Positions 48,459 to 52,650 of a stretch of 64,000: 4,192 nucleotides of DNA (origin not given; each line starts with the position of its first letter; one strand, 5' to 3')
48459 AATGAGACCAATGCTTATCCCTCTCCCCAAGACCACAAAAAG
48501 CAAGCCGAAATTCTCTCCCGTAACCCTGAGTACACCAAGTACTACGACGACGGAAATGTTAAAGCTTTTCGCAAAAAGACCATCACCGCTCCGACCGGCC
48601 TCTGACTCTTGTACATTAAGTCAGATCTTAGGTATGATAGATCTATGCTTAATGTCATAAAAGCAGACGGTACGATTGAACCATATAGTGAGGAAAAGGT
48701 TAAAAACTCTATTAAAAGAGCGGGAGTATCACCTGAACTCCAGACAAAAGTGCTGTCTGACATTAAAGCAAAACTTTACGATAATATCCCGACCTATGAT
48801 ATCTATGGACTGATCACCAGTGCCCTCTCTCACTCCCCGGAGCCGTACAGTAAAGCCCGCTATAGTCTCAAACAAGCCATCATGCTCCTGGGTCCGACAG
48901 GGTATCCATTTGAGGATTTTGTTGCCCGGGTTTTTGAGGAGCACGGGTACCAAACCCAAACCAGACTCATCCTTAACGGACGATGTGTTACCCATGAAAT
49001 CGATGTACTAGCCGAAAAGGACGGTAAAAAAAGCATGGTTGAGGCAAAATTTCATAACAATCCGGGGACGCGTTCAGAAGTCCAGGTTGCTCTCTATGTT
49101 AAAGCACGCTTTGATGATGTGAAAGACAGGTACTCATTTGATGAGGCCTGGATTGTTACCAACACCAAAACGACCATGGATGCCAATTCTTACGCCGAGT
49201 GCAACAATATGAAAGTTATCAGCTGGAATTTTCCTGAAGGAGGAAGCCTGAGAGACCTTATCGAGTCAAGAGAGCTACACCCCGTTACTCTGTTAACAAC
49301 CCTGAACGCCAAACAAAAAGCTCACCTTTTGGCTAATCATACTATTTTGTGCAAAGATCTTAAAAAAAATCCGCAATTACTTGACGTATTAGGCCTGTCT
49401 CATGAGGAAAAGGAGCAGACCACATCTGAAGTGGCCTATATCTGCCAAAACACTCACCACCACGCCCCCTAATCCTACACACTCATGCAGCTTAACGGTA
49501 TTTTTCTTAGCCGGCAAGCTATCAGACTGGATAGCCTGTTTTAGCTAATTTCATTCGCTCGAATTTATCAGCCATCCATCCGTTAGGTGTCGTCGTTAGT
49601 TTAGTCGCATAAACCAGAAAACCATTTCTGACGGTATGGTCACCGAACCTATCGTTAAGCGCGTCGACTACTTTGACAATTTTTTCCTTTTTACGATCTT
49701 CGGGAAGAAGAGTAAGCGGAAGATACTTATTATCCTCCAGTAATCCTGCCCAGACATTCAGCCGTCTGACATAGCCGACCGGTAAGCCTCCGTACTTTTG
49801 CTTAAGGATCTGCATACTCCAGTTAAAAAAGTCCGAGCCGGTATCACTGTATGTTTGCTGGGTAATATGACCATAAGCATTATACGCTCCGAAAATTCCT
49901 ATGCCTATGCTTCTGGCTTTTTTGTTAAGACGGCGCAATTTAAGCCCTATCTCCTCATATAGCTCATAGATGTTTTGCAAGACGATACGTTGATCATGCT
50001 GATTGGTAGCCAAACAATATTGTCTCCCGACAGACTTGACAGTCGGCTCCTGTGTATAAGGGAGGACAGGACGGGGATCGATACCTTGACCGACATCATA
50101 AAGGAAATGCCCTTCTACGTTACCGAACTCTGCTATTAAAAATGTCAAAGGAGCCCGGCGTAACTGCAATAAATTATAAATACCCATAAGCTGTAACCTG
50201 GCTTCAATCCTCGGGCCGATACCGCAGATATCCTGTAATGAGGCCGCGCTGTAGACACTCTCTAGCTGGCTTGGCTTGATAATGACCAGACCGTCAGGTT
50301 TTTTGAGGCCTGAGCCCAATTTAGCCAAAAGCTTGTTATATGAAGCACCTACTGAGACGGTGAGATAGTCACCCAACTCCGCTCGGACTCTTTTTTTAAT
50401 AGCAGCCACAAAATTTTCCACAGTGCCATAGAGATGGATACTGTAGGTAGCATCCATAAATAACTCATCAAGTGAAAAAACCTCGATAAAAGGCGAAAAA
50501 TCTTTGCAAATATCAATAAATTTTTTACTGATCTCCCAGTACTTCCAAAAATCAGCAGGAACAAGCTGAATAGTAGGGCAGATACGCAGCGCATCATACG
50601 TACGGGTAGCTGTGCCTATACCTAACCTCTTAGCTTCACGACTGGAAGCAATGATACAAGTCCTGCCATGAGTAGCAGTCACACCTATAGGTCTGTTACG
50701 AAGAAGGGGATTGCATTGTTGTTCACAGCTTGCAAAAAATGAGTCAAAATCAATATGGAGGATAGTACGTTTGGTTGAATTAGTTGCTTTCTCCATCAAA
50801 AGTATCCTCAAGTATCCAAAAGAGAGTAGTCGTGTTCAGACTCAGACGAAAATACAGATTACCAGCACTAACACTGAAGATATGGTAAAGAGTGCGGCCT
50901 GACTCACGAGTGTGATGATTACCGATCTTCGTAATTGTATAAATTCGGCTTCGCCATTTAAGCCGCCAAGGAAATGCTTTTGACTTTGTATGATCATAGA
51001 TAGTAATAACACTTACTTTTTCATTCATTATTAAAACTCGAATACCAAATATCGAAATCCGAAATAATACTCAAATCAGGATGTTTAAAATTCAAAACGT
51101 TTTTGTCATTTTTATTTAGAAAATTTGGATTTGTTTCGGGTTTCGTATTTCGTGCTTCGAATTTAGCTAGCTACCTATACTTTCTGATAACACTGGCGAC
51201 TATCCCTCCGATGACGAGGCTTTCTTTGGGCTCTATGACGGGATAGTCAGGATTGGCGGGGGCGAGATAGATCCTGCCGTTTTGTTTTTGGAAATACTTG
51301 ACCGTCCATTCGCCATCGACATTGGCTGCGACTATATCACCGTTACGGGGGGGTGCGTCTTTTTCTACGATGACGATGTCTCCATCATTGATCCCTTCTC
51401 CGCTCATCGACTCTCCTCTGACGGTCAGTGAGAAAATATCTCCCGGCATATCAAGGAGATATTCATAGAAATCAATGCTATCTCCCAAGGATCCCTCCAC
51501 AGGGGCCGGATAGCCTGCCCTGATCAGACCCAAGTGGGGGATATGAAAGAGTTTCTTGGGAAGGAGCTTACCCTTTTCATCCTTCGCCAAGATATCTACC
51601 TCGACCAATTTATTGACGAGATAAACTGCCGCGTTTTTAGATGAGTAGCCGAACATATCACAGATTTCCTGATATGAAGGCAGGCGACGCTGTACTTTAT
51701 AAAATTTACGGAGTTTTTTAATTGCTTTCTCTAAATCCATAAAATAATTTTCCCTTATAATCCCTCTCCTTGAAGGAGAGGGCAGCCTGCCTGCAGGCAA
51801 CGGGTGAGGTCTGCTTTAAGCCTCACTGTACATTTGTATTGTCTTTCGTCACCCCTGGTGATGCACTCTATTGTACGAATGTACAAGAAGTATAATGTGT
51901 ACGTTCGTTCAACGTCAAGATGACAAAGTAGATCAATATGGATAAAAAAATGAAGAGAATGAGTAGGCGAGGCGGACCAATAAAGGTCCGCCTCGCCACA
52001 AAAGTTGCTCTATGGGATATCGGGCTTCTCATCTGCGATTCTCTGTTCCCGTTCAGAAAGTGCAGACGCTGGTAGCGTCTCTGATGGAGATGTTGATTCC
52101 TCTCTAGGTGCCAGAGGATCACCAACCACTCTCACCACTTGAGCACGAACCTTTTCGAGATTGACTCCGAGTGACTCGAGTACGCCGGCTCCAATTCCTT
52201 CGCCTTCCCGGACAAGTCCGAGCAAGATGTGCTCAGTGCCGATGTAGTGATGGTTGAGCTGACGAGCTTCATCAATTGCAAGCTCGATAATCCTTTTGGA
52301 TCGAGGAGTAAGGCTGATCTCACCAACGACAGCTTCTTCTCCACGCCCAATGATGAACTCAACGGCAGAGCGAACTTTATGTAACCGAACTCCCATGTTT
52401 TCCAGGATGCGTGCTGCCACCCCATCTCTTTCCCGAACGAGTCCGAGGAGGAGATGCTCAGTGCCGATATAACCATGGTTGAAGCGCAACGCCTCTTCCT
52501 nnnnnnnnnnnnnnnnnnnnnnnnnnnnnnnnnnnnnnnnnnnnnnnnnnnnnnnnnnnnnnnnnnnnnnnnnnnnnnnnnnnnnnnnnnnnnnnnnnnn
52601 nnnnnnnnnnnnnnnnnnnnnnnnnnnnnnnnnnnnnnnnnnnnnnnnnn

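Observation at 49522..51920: Second LexA-like repressor, small ORF and Y-family polymerase cassette with a 16-bp palindrome at its promoter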

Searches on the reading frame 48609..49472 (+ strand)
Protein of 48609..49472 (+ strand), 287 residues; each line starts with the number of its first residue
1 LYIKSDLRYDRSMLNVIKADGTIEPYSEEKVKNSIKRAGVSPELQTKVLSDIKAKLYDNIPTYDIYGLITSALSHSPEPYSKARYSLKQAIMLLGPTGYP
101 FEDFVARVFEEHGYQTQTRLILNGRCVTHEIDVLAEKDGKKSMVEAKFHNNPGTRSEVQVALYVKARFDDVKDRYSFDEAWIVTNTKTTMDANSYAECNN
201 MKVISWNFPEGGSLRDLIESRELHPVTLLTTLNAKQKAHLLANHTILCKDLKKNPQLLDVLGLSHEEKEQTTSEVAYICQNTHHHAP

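Call 3: search_protein_families(library=pfam, proteins=[window:48609-49472:+], max_evalue=0.01)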
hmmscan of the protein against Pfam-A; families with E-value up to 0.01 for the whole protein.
window:48609-49472:+ (287 aa): 2 families
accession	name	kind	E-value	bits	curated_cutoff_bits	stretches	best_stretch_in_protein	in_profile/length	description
PF04471.18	Mrr_cat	-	8.3e-10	39.2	21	1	98-204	6-106/115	Restriction endonuclease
PF03477.21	ATP-cone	-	5.4e-09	36.9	25.8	1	15-84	2-79/88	ATP cone domain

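Call 81: search_protein_families(library=padloc, proteins=[window:48609-49472:+], max_evalue=0.001)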
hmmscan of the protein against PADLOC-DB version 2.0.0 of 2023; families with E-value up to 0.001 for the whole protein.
window:48609-49472:+ (287 aa): 0 families

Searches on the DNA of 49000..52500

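Call 64: search_rna_families(source=window, start=49000, end=52500, threshold=evalue, max_evalue=1)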
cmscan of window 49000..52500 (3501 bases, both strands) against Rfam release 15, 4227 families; matches with E-value up to 1: 2.
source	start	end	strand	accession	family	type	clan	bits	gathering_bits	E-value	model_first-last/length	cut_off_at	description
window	51760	51811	+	RF01762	whalefall-1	Gene; sRNA;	-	27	37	0.00041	1-56/56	no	Whalefall-1 RNA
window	51958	52009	+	RF03606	mir-2071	Gene; miRNA;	-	19.4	100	0.65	1-74/74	no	mir-2071 microRNA precursor family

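Call 65: search_rna_families(source=window, start=51700, end=51900, threshold=evalue, max_evalue=1, show_alignments=1)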
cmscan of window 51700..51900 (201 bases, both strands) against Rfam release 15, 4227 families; matches with E-value up to 1: 1.
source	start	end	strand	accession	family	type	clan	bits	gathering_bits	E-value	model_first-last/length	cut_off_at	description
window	51760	51811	+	RF01762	whalefall-1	Gene; sRNA;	-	27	37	2.3e-05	1-56/56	no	Whalefall-1 RNA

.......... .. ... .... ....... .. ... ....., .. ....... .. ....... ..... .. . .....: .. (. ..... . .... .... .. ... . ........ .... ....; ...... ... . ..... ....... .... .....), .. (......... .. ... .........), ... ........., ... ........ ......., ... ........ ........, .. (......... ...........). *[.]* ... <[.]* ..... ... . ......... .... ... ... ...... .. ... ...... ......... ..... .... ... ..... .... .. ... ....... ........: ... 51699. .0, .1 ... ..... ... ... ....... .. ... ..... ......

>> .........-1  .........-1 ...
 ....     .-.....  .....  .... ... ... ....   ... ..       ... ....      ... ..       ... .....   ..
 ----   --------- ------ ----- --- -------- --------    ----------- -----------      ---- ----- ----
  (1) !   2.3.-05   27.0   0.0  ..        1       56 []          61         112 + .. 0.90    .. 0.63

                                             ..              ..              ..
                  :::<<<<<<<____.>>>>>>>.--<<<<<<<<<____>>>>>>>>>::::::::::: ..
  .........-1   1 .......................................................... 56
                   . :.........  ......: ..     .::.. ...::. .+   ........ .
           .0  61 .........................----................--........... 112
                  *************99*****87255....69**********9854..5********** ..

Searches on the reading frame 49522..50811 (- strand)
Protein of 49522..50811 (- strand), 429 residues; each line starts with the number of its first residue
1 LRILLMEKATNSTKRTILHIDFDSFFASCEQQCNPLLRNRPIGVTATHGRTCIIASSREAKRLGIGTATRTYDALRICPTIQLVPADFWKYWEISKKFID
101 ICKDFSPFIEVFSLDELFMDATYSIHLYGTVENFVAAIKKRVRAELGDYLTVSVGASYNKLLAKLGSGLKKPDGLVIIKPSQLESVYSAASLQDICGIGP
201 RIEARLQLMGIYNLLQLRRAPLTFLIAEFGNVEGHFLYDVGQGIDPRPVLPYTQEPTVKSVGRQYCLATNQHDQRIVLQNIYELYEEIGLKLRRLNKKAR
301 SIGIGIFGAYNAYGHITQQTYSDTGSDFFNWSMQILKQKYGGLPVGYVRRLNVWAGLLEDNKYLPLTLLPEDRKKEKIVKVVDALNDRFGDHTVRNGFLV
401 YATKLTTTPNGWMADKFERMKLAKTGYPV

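Call 3: search_protein_families(library=pfam, proteins=[window:49522-50811:-], max_evalue=0.01)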
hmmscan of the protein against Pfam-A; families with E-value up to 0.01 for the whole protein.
window:49522-50811:- (429 aa): 4 families
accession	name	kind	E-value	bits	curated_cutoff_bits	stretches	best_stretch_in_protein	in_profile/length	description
PF00817.25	IMS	-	6e-39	133.8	23.2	1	20-167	1-147/148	impB/mucB/samB family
PF21999.2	IMS_HHH_1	-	3.3e-07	31.1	27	1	194-245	2-53/53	DNA polymerase-iota, thumb domain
PF11799.13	IMS_C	-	0.00013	22.7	20.7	1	259-363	2-104/109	impB/mucB/samB family C-terminal domain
PF11731.14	Cdd1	-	0.009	16.6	25.5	0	189-220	5-36/86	Pathogenicity locus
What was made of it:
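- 49522..50811 (-): polY: DinB-like Y-family DNA polymerase; the likely true start is the ATG at 50796, overlapping the end of orf82. IMS 6e-39, IMS_HHH_1 and IMS_C (call 3).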

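Call 9: search_protein_families(library=ncbifam, proteins=[window:49522-50811:-], max_evalue=0.01)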
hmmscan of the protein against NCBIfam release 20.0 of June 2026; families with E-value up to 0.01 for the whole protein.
window:49522-50811:- (429 aa): 10 families
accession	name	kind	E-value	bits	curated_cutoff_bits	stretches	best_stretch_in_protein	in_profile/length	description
NF002848.0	PRK03103.1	subfamily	6.2e-65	219.2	381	1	14-398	3-390/410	DNA polymerase IV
NF002677.0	PRK02406.1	equivalog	3.2e-63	214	256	1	12-322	3-308/357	DNA polymerase IV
NF003015.0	PRK03858.1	subfamily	1.1e-58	199.2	367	1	13-403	5-389/399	DNA polymerase IV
NF002492.0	PRK01810.1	equivalog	1.2e-56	192.2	399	1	6-400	1-395/412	DNA polymerase IV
NF010731.0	PRK14133.1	equivalog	1.9e-54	185.2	362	1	14-339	2-320/352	DNA polymerase IV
NF002882.0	PRK03348.1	equivalog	2e-54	185.1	389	1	13-304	3-291/461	DNA polymerase IV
NF002751.0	PRK02794.1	equivalog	6.2e-49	167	371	1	13-401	36-419/425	DNA polymerase IV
NF002883.0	PRK03352.1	equivalog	1.8e-34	119.5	330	1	13-294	3-279/347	DNA polymerase IV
NF002292.0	PRK01216.1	equivalog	2.5e-34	118.9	339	1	17-299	3-283/351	DNA polymerase IV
NF002955.0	PRK03609.1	subfamily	1.3e-25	90.2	431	1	20-230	5-219/422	translesion error-prone DNA polymerase V subunit UmuC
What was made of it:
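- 49522..50811 (-): Best NCBIfam hits are DNA polymerase IV models, all below cut-off; UmuC scores only 90 bits (call 9).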

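Call 81: search_protein_families(library=padloc, proteins=[window:49522-50811:-], max_evalue=0.001)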
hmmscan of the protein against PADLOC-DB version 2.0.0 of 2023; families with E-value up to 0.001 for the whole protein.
window:49522-50811:- (429 aa): 0 families

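Call 82: search_protein_families(library=phrogs, proteins=[window:49522-50811:-], max_evalue=0.001)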
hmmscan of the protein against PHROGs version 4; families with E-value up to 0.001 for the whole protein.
window:49522-50811:- (429 aa): 1 family
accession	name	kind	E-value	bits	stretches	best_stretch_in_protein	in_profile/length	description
phrog_1268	-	DNA, RNA and nucleotide metabolism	1.5e-63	216.2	1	15-400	2-397/425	DNA polymerase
